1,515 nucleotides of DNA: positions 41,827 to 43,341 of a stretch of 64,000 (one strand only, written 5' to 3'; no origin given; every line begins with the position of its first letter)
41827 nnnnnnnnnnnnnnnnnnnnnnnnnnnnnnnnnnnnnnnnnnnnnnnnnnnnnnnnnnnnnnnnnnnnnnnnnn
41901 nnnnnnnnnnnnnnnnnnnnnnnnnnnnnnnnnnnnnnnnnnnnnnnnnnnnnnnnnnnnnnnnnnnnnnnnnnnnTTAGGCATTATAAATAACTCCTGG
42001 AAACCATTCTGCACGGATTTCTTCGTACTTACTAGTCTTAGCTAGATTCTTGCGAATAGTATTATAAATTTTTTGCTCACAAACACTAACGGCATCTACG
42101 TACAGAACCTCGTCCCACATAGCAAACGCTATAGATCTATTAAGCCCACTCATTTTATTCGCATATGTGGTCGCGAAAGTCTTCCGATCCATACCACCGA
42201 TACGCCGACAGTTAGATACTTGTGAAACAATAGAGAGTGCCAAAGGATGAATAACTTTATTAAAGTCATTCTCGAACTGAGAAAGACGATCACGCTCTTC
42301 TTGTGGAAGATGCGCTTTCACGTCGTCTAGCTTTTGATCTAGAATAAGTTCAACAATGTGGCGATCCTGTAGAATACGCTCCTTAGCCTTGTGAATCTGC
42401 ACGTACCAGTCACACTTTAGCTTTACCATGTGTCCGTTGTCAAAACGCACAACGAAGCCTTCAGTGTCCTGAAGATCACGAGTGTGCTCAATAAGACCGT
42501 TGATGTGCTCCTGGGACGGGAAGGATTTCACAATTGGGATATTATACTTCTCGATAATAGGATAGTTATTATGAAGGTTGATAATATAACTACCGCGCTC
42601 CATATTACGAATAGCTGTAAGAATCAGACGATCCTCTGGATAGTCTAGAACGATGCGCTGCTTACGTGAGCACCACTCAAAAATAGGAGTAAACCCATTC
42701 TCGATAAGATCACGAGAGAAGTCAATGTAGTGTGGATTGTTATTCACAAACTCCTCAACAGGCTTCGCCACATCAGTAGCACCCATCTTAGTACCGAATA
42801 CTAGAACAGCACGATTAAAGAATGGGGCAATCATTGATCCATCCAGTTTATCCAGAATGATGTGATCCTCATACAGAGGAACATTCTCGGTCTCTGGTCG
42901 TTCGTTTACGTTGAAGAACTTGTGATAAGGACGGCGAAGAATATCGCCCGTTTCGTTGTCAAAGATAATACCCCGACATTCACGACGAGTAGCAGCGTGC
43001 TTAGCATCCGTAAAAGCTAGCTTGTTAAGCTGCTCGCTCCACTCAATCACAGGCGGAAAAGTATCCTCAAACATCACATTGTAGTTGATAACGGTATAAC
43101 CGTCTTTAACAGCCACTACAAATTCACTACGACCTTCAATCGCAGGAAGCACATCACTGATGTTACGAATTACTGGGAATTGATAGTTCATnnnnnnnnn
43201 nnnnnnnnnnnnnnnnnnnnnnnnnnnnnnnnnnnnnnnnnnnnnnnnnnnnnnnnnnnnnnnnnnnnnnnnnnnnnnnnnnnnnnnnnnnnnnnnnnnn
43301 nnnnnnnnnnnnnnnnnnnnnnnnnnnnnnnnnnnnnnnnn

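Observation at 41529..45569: RNA-repair cluster: Rnl1-like ligase, polynucleotide-kinase-like kinase, metallophosphoesterase, Rnl2-like ligase and an embedded mini-lipoprotein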

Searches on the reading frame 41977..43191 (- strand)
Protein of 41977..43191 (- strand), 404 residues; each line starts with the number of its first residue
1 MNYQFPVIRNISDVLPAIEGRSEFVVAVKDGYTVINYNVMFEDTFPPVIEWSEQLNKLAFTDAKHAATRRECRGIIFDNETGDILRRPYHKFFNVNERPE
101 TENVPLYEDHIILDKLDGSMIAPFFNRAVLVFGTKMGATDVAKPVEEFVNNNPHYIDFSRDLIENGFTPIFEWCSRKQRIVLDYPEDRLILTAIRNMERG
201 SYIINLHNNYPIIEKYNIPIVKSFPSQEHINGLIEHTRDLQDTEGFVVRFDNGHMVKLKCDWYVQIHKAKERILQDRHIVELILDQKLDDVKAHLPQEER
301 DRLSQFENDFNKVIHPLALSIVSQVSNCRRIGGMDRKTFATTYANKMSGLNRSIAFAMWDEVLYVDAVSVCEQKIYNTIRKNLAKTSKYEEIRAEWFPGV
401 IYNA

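Call 3: search_protein_families(library=pfam, proteins=[window:41977-43191:-], max_evalue=0.01)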
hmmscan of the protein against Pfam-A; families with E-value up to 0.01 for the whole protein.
window:41977-43191:- (404 aa): 2 families
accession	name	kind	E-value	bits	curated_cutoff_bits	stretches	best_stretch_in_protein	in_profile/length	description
PF09511.15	RNA_lig_T4_1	-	1.1e-29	104.3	28.3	1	71-263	1-227/227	RNA ligase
PF20819.2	T4_Rnl1_C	-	2e-05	25.3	27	1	270-361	1-91/122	T4 RNA ligase 1, C-terminal domain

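Call 4: search_protein_families(library=phrogs, proteins=[window:41977-43191:-], max_evalue=0.001)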
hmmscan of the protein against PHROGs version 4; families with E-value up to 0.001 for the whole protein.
window:41977-43191:- (404 aa): 2 families
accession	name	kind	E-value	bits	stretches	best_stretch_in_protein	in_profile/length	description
phrog_562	-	tail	1e-71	242.9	1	28-382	31-363/377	RNA ligase and tail fiber protein attachment catalyst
phrog_8238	-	DNA, RNA and nucleotide metabolism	1.1e-14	54.5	1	56-274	442-681/737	RNA ligase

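Call 7: search_dna_similar(query=window:41977-43191:-, collection=phages, mode=protein, max_rows=30)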
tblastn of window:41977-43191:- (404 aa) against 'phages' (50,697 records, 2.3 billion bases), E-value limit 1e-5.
Records with a match: 1869; places in all: 1869; records where one place covers at least 80% of the query: 39.
Best place of each record, by identity: <60% 1869.
By first word of the organism name: Escherichia 637; Klebsiella 284; Streptomyces 108; Pseudomonas 92; Shigella 83; Aeromonas 77; Acinetobacter 69; Enterobacter 56; Vibrio 54; Enterobacteria 48; and 55 more.
By host as written in the record: Escherichia coli 272; - 183; Klebsiella pneumoniae 94; Streptomyces griseus ATCC 10137 44; Pseudomonas aeruginosa 35; Escherichia coli B 28; Escherichia coli O157:H7 27; Aeromonas salmonicida 27; and 468 more.
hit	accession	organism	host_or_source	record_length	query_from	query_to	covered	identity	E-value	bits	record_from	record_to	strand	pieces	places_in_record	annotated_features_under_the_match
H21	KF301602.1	Caulobacter phage Cr30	Caulobacter crescentus CB15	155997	1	402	100%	39.3%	3e-83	283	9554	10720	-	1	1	RNA ligase | hypothetical protein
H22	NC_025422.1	Caulobacter phage Cr30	Caulobacter crescentus CB15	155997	1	402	100%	39.3%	3e-83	283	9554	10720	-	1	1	RNA ligase and tail fiber protein attachment catalyst | hypothetical protein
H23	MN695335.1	Synechococcus phage B23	Synechoccus sp.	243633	1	399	99%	38.7%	5e-76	262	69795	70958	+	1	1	hypothetical protein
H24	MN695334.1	Synechococcus phage B3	Synechoccus sp.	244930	1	399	99%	38.7%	5e-76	262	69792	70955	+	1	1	hypothetical protein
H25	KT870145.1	Roseobacter phage DSS3P8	Ruegeria pomeroyi DSS-3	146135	1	394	98%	39.1%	4e-78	268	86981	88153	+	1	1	RNA ligase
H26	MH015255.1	Ruegeria phage vB_RpoS-V10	Ruegeria pomeroyi DSS-3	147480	1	394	98%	38.0%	2e-76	263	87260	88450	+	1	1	RNA ligase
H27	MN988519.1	Rhizobium phage RHph_I1_18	Rhizobium phaseoli I1_18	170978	1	393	97%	36.4%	7e-63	224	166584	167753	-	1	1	RNA ligase A protein | putative tRNA-His guanylyltransferase protein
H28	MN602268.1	Bacteriophage DSS3_MAL1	-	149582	1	396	98%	35.0%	1e-69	243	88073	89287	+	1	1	RNA ligase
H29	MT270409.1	Phaeobacter phage MD18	Phaeobacter inhibens DSM 17395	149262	1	396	98%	34.9%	1e-69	244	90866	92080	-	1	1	hypothetical protein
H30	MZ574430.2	Caulobacter phage C2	Caulobacter vibrioides CB15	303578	5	394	97%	35.1%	4e-55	201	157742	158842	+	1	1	RNA ligase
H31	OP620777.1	Bertelyvirus sp.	Caulobacter vibrioides CB15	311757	5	394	97%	35.1%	4e-55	201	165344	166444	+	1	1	RNA ligase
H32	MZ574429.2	Caulobacter phage C1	Caulobacter vibrioides CB15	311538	5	394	97%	35.1%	4e-55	201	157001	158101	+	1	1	RNA ligase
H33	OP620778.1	Bertelyvirus sp.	Caulobacter vibrioides CB15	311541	5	394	97%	35.1%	4e-55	201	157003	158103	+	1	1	RNA ligase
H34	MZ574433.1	Caulobacter phage RB23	Caulobacter vibrioides CB15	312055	5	394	97%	35.1%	4e-55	201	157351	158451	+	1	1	RNA ligase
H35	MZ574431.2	Caulobacter phage J4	Caulobacter vibrioides CB15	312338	5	394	97%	35.1%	4e-55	201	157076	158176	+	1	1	RNA ligase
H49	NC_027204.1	Sinorhizobium phage phiM12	Sinorhizobium meliloti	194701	1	309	76%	40.5%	8e-65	229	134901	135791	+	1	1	RNA ligase and tail fiber protein attachment catalyst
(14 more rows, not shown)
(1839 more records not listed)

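Call 11: search_solved_structures(query=window:41977-43191:-, show_alignments=1, max_evalue=0.01)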
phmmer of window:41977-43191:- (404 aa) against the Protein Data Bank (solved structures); distinct sequences matched with E-value up to 0.01: 3.
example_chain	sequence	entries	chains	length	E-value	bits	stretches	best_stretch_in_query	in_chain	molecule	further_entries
2c5u_A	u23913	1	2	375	1.6e-31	113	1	70-353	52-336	RNA LIGASE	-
9do4_B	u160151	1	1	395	1.9e-31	112.8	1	70-353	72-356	RNA ligase 1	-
5tt6_A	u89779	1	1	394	1.2e-30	110.1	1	70-353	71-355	T4 RNA ligase 1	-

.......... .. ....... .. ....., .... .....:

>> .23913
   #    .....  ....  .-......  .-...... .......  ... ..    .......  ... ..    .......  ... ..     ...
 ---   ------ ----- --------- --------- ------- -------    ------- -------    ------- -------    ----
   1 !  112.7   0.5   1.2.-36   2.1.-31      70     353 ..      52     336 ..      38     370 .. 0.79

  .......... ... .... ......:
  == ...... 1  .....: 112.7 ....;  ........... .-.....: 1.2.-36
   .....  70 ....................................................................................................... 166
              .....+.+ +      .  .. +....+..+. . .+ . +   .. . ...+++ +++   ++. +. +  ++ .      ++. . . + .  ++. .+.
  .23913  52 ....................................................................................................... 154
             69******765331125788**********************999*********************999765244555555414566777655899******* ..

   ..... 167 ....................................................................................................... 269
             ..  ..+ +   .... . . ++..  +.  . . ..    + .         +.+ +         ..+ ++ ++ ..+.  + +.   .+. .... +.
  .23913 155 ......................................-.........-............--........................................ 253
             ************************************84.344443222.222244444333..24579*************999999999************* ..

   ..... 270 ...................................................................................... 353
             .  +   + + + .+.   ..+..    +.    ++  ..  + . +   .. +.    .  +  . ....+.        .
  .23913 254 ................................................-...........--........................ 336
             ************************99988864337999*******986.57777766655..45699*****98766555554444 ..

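Call 13: find_encoding_contigs(protein=window:41977-43191:-, flank=10000, max_places=6)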
Protein window:41977-43191:- (404 aa): 6 contigs read that carry it; 5 places shown.
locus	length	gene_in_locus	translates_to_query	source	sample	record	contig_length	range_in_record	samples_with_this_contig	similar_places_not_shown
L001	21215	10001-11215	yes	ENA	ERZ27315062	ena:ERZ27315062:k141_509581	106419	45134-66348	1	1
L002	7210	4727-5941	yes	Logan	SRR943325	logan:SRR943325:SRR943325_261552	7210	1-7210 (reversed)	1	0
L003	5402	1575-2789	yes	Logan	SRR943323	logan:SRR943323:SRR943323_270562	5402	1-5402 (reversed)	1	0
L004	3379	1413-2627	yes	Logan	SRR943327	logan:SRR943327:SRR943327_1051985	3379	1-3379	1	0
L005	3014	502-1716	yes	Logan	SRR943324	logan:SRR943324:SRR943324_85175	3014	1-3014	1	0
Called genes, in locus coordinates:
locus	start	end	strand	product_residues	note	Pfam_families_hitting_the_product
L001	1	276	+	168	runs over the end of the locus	-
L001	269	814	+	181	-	PF23894:LD_SV2 (faint), PF13576:Pentapeptide_3 (faint), PF00805:Pentapeptide (weak), PF13599:Pentapeptide_4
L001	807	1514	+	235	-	PF00487:FA_desaturase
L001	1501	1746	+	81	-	-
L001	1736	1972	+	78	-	-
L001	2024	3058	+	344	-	PF01467:CTP_transf_like, PF00293:NUDIX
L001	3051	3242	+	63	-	-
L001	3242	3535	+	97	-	-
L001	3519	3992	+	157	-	-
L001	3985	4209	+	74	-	-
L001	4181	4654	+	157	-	PF15891:Nuc_deoxyri_tr2, PF05014:Nuc_deoxyrib_tr (weak)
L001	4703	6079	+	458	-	PF18127:NAMPT_N, PF04095:NAPRTase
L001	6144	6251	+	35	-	-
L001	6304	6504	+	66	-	-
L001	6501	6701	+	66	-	-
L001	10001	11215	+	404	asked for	PF09511:RNA_lig_T4_1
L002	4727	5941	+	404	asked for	PF09511:RNA_lig_T4_1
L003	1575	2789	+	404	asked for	PF09511:RNA_lig_T4_1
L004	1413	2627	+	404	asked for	PF09511:RNA_lig_T4_1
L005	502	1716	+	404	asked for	PF09511:RNA_lig_T4_1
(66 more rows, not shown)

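Call 25: search_protein_families(library=ncbifam, proteins=[window:41977-43191:-], max_evalue=0.01)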
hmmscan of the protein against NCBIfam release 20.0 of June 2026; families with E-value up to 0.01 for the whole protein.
window:41977-43191:- (404 aa): 1 family
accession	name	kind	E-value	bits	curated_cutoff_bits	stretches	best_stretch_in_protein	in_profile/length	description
TIGR02308.1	RNA_lig_T4_1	equivalog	3.7e-44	151.4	242.25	1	71-359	51-343/373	T4 RnlA family RNA ligase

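Call 39: find_related_loci(query=A2, collection=viral_contigs, flank=8000)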
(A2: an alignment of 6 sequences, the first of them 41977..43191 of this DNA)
Query A2 (404 aa) in viral_contigs; peptide patterns used: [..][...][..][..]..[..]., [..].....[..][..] (x = any residue, [..] = any of these).
600 stretches matched a pattern (row limit reached: there are more); 434 encode a relative of the query (tblastn E <= 1e-3); the best 80 are kept; 80 distinct loci.
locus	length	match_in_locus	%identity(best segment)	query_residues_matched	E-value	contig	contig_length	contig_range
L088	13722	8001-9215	59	1-404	5e-158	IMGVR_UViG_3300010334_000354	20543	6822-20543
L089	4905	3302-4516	58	1-403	9e-157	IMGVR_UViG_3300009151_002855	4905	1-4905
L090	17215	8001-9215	59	1-403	8e-154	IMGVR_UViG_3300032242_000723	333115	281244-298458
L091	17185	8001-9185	59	1-404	5e-151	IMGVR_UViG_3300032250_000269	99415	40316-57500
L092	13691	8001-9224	58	1-403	7e-147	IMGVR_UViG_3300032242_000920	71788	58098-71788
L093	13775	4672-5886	57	1-403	9e-145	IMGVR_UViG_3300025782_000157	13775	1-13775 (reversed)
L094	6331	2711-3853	59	1-404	4e-145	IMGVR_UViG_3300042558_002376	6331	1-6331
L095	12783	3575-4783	56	1-404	2e-143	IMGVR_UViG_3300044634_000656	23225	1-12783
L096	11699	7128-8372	57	1-403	7e-143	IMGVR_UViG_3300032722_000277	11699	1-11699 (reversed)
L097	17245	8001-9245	57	1-403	7e-143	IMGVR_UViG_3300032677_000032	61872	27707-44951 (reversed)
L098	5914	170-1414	57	1-403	2e-143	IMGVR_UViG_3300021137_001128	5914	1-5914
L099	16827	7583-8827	57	1-403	7e-143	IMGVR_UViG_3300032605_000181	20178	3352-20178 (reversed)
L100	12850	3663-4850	56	1-403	3e-142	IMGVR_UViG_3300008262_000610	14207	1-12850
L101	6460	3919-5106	56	1-403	2e-142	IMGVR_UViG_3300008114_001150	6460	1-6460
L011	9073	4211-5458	57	1-403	1e-141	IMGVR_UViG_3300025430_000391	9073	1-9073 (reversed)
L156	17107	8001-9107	42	3-361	3e-86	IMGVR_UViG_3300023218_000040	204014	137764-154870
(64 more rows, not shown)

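Call 42: get_annotated_region(hit=H25, flank=3500)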
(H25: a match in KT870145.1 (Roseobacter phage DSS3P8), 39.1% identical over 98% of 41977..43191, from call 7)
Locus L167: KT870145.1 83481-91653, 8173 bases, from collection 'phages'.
description: Roseobacter phage DSS3P8, complete genome.
organism: Roseobacter phage DSS3P8 (NCBI taxid 1735562)
taxonomy: Viruses; Duplodnaviria; Heunggongvirae; Uroviricota; Caudoviricetes
host: Ruegeria pomeroyi DSS-3; source: -; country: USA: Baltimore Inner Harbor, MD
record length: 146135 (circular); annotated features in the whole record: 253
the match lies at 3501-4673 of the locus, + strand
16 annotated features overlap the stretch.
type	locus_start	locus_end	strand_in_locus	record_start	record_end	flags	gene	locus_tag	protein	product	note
CDS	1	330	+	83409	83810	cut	-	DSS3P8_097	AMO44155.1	hypothetical protein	gp097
CDS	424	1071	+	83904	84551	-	-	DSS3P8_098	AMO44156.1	putative tyrosine recombinase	gp098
CDS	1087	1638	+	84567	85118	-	-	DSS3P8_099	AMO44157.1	polynucleotide kinase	gp099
CDS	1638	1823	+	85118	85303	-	-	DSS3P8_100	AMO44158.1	hypothetical protein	gp100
CDS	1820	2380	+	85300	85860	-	-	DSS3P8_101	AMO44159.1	hypothetical protein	gp101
CDS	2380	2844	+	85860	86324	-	-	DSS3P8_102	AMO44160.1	hypothetical protein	gp102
CDS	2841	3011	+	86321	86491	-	-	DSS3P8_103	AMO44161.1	hypothetical protein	gp103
CDS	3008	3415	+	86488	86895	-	-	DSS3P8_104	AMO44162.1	cell wall hydrolase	gp104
CDS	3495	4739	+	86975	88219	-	-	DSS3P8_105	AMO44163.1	RNA ligase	gp105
CDS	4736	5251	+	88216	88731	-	-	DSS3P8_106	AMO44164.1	hypothetical protein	gp106; hhypothetical protein, NK superfamily, AAA domain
CDS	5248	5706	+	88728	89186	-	-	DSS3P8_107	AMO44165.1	proteasome subunit beta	gp107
CDS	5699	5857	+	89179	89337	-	-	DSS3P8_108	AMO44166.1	hypothetical protein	gp108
CDS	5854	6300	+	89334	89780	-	-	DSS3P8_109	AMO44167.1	hypothetical protein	gp109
CDS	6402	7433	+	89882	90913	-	-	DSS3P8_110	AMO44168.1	NadM family nicotinamide-nucleotide adenylyltransferase / ADP-ribose pyrophosphatase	gp110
CDS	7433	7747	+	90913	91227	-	-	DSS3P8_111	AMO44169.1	hypothetical protein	gp111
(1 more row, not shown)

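Call 43: get_annotated_region(hit=H49, flank=3500)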
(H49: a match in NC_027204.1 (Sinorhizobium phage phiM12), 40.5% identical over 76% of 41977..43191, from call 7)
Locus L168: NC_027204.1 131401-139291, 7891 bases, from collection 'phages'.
description: Sinorhizobium phage phiM12, complete genome.
organism: Sinorhizobium phage phiM12 (NCBI taxid 1357423)
taxonomy: Viruses; Duplodnaviria; Heunggongvirae; Uroviricota; Caudoviricetes; Emdodecavirus; Emdodecavirus M12
host: Sinorhizobium meliloti; source: -; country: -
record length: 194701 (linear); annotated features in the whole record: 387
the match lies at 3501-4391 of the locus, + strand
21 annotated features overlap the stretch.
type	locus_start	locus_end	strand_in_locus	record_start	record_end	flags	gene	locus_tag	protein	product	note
CDS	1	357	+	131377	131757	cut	-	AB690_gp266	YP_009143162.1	hypothetical protein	-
CDS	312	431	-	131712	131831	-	-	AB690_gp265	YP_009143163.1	hypothetical protein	-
CDS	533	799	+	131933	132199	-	-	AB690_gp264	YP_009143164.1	hypothetical protein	similar to protein in Liberibacter spp. and Liberibacter phage SC1 and SC2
CDS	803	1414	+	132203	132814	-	-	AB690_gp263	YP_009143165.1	hypothetical protein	-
CDS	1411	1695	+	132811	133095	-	-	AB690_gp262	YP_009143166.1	hypothetical protein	-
CDS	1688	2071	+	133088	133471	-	-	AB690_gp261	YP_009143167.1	hypothetical protein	-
CDS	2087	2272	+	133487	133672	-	-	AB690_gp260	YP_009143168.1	hypothetical protein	-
CDS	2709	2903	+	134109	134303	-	-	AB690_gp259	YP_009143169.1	hypothetical protein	-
CDS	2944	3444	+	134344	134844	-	-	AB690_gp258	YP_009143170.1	hypothetical protein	-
CDS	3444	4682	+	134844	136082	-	-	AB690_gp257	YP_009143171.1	RNA ligase and tail fiber protein attachment catalyst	contains domain RNA_lig_T4_1[pfam09511], RNA ligase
CDS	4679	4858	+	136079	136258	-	-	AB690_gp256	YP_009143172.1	hypothetical protein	similar to hypothetical protein in rhizobia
CDS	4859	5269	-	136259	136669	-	-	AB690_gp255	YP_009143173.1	hypothetical protein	-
CDS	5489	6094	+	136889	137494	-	-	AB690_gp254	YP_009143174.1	hypothetical protein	-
CDS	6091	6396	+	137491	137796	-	-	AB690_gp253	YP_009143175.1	hypothetical protein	-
CDS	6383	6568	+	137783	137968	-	-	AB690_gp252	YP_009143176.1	hypothetical protein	-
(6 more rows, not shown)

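Call 44: get_annotated_region(hit=H23, flank=3500)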
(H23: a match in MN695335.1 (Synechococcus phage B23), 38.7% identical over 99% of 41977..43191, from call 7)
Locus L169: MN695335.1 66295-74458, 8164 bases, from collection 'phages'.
description: Synechococcus phage B23, complete genome.
organism: Synechococcus phage B23 (NCBI taxid 2674977)
taxonomy: Viruses; Duplodnaviria; Heunggongvirae; Uroviricota; Caudoviricetes; Kyanoviridae
host: Synechoccus sp.; source: -; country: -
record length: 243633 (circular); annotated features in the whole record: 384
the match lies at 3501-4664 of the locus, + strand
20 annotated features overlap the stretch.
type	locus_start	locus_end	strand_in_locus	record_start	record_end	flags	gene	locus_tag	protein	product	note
CDS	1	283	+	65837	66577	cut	-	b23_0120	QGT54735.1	hypothetical protein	gp120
CDS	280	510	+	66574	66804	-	-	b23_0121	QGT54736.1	hypothetical protein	gp121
CDS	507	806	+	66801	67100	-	-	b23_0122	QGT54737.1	hypothetical protein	gp122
CDS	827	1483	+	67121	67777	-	-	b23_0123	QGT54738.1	hypothetical protein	gp123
CDS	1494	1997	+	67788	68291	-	-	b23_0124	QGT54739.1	hypothetical protein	gp124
CDS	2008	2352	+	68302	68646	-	-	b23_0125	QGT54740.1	hypothetical protein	gp125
CDS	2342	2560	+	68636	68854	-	-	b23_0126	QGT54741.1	hypothetical protein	gp126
CDS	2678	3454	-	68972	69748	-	-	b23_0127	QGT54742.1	hypothetical protein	gp127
CDS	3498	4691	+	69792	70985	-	-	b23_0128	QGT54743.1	hypothetical protein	gp128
CDS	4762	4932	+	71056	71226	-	-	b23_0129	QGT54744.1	hypothetical protein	gp129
CDS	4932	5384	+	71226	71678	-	-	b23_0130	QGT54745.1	hypothetical protein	gp130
CDS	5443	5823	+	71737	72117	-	-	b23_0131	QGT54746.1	hypothetical protein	gp131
CDS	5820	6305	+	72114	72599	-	-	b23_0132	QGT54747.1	hypothetical protein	gp132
CDS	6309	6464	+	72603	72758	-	-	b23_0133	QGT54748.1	hypothetical protein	gp133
CDS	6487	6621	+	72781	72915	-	-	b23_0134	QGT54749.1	hypothetical protein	gp134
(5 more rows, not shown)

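Call 80: search_protein_families(library=pfam, proteins=[L156:4822-6276:+], max_evalue=0.001)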
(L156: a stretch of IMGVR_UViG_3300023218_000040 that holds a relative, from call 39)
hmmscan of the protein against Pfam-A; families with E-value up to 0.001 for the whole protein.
L156:4822-6276:+ (485 aa): 2 families
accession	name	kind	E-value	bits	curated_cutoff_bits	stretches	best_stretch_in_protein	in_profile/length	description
PF13671.12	AAA_33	-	2.8e-17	63.8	27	1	63-164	1-109/143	AAA domain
PF00149.33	Metallophos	-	4.8e-06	27.6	21.5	1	241-325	3-79/191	Calcineurin-like phosphoesterase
